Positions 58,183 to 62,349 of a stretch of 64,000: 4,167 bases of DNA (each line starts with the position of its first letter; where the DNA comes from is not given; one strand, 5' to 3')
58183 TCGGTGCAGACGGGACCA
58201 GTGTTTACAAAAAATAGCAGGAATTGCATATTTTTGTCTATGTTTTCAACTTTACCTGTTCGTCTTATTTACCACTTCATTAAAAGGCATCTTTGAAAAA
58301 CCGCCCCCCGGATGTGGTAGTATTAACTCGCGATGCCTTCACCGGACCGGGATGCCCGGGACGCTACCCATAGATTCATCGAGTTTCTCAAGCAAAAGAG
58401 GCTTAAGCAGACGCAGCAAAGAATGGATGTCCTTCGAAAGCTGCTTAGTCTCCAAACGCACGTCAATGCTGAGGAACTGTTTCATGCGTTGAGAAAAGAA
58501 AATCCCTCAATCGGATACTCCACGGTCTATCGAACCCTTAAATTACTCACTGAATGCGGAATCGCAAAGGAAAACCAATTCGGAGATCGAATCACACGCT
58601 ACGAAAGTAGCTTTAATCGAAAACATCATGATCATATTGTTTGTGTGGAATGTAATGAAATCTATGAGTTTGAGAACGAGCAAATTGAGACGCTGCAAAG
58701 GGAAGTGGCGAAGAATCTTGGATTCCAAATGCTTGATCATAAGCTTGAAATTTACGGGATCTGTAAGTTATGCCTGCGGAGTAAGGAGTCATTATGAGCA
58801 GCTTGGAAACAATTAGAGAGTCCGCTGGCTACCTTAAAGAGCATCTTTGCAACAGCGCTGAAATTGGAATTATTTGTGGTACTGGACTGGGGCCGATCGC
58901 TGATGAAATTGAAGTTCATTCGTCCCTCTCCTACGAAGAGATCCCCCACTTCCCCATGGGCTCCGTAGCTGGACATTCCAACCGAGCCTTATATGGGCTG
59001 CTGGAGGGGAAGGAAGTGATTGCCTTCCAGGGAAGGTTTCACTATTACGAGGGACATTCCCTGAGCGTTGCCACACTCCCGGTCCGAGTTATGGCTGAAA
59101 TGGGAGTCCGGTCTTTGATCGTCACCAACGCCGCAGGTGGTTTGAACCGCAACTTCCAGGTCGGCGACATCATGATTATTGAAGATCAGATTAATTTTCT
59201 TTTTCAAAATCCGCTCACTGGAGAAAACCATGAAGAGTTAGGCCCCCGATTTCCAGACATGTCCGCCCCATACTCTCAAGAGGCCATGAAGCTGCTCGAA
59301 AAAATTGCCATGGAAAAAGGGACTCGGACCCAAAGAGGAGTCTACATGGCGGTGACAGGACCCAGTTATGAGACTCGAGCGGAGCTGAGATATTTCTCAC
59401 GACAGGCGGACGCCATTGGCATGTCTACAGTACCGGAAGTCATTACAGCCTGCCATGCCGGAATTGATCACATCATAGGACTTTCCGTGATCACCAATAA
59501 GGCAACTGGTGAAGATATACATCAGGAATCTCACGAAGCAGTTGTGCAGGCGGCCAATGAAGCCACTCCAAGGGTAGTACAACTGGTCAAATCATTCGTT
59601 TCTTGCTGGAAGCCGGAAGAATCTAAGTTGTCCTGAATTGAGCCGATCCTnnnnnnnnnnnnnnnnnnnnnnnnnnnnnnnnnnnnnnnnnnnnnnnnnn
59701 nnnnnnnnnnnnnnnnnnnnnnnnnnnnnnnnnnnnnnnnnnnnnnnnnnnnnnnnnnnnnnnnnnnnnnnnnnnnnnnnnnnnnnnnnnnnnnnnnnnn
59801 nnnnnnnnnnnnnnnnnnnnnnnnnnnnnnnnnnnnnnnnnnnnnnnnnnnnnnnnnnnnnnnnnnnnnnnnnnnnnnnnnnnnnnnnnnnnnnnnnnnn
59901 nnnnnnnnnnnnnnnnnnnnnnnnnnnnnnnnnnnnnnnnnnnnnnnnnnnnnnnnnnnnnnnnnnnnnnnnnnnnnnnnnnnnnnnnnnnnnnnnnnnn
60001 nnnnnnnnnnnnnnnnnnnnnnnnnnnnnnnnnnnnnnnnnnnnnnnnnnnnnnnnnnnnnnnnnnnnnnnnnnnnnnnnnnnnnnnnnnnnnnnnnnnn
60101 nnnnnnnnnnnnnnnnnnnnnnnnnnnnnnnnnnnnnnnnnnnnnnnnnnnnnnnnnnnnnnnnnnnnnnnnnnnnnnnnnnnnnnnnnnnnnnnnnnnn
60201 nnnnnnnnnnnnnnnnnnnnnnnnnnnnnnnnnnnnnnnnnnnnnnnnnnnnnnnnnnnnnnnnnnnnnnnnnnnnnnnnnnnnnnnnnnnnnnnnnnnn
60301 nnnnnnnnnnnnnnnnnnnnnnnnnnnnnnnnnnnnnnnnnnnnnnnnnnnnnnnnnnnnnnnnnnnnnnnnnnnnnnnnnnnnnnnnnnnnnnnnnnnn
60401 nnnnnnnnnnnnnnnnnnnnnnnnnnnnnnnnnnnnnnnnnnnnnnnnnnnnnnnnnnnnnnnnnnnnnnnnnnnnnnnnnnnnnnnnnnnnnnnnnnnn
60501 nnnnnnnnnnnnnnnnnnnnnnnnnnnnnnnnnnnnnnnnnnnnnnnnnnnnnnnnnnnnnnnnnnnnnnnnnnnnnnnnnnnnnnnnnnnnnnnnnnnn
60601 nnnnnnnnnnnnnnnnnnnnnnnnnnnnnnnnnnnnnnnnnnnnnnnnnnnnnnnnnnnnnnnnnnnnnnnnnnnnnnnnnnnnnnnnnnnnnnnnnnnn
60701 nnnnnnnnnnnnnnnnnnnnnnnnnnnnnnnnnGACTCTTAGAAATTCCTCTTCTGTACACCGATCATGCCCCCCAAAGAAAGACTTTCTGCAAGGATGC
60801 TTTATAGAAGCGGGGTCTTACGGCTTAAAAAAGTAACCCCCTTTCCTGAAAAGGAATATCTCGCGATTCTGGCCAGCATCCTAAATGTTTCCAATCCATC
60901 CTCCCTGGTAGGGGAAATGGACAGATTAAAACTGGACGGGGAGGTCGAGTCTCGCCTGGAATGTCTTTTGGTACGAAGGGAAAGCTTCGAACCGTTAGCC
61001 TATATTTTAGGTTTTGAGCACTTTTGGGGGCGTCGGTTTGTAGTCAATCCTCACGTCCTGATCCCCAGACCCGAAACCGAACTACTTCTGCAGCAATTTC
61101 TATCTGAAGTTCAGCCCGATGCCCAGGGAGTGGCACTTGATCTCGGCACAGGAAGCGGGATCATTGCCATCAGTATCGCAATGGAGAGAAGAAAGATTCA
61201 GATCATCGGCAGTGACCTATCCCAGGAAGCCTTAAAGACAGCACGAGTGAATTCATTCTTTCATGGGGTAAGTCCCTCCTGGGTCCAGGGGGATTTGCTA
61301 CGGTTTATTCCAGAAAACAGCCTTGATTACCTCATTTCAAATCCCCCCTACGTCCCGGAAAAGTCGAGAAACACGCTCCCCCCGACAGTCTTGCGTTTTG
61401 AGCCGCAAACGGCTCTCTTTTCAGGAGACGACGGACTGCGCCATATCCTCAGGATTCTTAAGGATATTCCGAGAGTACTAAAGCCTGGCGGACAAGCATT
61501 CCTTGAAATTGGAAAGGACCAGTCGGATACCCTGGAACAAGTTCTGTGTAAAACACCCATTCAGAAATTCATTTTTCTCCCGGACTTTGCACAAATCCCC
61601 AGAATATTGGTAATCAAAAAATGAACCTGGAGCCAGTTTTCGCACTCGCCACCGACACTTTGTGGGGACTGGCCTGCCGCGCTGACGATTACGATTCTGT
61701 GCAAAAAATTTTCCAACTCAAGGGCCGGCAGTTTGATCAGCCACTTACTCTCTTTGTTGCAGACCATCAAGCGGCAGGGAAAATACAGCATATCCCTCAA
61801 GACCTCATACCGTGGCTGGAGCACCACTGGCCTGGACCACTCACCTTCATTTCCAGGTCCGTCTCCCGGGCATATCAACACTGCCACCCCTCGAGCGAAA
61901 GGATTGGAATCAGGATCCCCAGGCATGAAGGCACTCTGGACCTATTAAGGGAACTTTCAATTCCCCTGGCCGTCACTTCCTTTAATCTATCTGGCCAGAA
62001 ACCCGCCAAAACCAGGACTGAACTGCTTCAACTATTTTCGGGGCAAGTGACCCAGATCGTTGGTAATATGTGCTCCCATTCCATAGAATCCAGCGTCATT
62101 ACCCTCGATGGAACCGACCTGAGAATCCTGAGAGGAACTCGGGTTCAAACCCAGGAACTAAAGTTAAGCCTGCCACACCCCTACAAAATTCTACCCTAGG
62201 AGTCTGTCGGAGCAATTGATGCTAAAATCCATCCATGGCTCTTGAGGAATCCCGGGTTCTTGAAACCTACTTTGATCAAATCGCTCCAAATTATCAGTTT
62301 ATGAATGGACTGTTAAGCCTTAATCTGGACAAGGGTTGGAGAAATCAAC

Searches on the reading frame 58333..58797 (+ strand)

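Call 47: search_protein_families(library=pfam, proteins=[window:58333-58797:+], max_evalue=0.001)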
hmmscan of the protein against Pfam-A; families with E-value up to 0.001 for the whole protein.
window:58333-58797:+ (154 aa): 1 family
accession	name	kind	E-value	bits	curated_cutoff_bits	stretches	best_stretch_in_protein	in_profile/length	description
PF01475.25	FUR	-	2.5e-36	124.9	23.1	1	23-141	3-121/121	Ferric uptake regulator family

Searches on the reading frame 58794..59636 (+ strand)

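Call 47: search_protein_families(library=pfam, proteins=[window:58794-59636:+], max_evalue=0.001)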
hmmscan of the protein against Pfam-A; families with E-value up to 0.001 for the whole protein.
window:58794-59636:+ (280 aa): 1 family
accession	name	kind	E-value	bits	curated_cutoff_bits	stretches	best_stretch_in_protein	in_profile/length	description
PF01048.26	PNP_UDP_1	-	2.3e-50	171.7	25.1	1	23-269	1-232/233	Phosphorylase superfamily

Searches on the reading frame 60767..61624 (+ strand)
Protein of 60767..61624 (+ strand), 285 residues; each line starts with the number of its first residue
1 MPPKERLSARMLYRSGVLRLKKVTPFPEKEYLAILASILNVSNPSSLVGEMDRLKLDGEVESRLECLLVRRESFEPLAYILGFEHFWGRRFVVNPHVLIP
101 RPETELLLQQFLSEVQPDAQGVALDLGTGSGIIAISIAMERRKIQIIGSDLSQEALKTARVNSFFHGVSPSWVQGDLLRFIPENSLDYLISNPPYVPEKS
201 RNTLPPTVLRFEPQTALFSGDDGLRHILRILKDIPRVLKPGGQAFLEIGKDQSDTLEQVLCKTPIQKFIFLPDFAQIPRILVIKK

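Call 47: search_protein_families(library=pfam, proteins=[window:60767-61624:+], max_evalue=0.001)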
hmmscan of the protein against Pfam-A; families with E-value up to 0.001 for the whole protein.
window:60767-61624:+ (285 aa): 10 families
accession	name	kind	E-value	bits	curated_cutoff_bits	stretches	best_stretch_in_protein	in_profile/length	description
PF05175.20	MTS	-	2.2e-13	50.7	23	1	104-200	20-113/170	Methyltransferase small domain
PF13649.12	Methyltransf_25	-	9.5e-10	39.5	27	1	124-198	2-79/97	Methyltransferase domain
PF08241.18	Methyltransf_11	-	4.7e-09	37.2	21.2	1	124-192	1-67/95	Methyltransferase domain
PF13847.12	Methyltransf_31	-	1.8e-07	31.4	27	1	121-245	5-108/145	Methyltransferase domain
PF17827.6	PrmC_N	-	3e-06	28.1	23.4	1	12-82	2-71/71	PrmC N-terminal domain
PF06325.19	PrmA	-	7.6e-06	26.1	22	1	104-192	148-233/296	Ribosomal protein L11 methyltransferase (PrmA)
PF08242.18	Methyltransf_12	-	5.2e-05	24.3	30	0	124-179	1-57/98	Methyltransferase domain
PF01170.24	UPF0020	-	5.4e-05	23.4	22.3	1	139-195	72-131/197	RMKL-like, methyltransferase domain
PF13489.12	Methyltransf_23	-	0.00043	20.5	27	0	114-159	15-60/164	Methyltransferase domain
PF24675.1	NpmA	-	0.00049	19.9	60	1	111-159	15-63/214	16S rRNA (adenine(1408)-N(1))-methyltransferase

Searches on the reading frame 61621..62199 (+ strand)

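Call 47: search_protein_families(library=pfam, proteins=[window:61621-62199:+], max_evalue=0.001)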
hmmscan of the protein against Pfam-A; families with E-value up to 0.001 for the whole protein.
window:61621-62199:+ (192 aa): 1 family
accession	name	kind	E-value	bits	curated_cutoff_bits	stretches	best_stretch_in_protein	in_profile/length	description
PF01300.24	Sua5_yciO_yrdC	-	7.6e-39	133.5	25.1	1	6-171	8-176/178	Telomere recombination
